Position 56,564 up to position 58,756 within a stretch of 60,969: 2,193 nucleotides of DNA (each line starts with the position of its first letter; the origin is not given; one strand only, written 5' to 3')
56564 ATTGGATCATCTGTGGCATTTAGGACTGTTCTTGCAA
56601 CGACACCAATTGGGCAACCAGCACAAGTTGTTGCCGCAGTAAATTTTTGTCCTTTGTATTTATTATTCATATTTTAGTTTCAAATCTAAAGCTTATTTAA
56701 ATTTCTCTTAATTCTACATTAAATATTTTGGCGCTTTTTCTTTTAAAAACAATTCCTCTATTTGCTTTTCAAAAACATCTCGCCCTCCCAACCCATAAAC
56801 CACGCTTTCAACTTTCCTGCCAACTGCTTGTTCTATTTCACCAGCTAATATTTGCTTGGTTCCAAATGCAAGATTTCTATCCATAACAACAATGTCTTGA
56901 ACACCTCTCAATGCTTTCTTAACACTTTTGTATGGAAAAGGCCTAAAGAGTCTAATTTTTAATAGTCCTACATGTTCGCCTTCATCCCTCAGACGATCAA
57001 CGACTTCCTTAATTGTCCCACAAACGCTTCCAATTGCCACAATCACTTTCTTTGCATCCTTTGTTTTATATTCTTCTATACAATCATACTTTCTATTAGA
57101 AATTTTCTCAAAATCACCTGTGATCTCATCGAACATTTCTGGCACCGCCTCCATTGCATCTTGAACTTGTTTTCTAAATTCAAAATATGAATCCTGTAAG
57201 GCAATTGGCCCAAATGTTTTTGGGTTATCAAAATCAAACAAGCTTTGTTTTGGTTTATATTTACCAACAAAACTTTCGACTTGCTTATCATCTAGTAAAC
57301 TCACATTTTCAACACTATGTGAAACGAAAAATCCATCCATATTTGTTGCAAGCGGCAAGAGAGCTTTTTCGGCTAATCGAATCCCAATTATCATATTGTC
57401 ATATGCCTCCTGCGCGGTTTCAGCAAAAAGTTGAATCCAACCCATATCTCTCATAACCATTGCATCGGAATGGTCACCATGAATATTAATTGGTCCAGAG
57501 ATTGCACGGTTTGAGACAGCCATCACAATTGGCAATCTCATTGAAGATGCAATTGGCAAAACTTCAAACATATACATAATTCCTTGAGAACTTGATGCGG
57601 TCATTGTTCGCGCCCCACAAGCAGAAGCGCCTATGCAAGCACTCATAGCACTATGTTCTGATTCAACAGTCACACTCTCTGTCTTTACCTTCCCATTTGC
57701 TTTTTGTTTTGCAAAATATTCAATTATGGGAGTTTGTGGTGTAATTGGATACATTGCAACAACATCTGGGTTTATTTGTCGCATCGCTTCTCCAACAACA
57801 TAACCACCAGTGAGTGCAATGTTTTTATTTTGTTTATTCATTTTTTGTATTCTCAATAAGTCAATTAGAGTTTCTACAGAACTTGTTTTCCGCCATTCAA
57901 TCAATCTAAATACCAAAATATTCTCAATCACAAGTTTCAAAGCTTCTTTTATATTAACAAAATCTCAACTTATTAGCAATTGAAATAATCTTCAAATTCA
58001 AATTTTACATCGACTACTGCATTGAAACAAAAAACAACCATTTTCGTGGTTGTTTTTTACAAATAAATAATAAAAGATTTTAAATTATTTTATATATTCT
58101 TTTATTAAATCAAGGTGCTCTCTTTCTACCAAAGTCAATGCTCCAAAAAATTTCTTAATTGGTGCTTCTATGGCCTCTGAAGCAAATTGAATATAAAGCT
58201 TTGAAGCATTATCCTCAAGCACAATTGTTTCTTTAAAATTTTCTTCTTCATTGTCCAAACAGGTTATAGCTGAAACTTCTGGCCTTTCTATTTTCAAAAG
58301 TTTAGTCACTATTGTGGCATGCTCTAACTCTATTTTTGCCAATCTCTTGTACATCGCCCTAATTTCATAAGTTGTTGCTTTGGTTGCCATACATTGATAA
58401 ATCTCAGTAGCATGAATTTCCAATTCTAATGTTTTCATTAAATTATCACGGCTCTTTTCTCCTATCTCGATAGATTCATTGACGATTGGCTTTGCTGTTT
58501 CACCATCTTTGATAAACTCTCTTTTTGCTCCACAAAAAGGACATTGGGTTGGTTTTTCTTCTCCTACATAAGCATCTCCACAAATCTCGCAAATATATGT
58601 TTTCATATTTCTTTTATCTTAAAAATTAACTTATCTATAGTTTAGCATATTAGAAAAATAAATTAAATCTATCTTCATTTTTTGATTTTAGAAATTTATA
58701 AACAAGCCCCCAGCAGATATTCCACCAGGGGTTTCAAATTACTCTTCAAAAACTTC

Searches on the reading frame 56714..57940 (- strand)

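Call 88: search_protein_families(library=pfam, proteins=[window:56714-57940:-], max_evalue=0.01)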
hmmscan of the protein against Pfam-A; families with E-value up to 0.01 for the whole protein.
window:56714-57940:- (408 aa): 3 families
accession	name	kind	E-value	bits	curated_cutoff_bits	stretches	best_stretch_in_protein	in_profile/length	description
PF01855.24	POR_N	-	2.3e-73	247.2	27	1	51-273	1-229/231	Pyruvate flavodoxin/ferredoxin oxidoreductase, thiamine diP-bdg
PF17147.9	PFOR_II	-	9.4e-30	103.4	27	1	296-393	1-101/102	Pyruvate:ferredoxin oxidoreductase core domain II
PF02780.25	Transketolase_C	-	0.00014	22.2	25.9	1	297-389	11-104/124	Transketolase, C-terminal domain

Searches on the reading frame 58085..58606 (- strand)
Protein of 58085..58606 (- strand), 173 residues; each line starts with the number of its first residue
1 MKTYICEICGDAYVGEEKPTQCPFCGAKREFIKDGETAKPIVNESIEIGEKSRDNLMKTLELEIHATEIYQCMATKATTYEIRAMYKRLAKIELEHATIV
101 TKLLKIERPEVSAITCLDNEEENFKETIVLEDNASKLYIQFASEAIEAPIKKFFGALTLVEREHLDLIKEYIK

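Call 88: search_protein_families(library=pfam, proteins=[window:58085-58606:-], max_evalue=0.01)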
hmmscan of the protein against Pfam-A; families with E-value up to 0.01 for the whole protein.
window:58085-58606:- (173 aa): 3 families
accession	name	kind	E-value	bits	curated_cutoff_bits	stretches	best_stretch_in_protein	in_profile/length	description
PF02915.23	Rubrerythrin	-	2e-09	38.4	22.8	1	54-169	1-134/137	Rubrerythrin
PF21349.2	RUBY_RBDX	-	3.8e-07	29.9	26.5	1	4-30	1-27/30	Rubrerythrin, rubredoxin-like domain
PF13668.12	Ferritin_2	-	0.0026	18.3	24.7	1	59-170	9-134/138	Ferritin-like domain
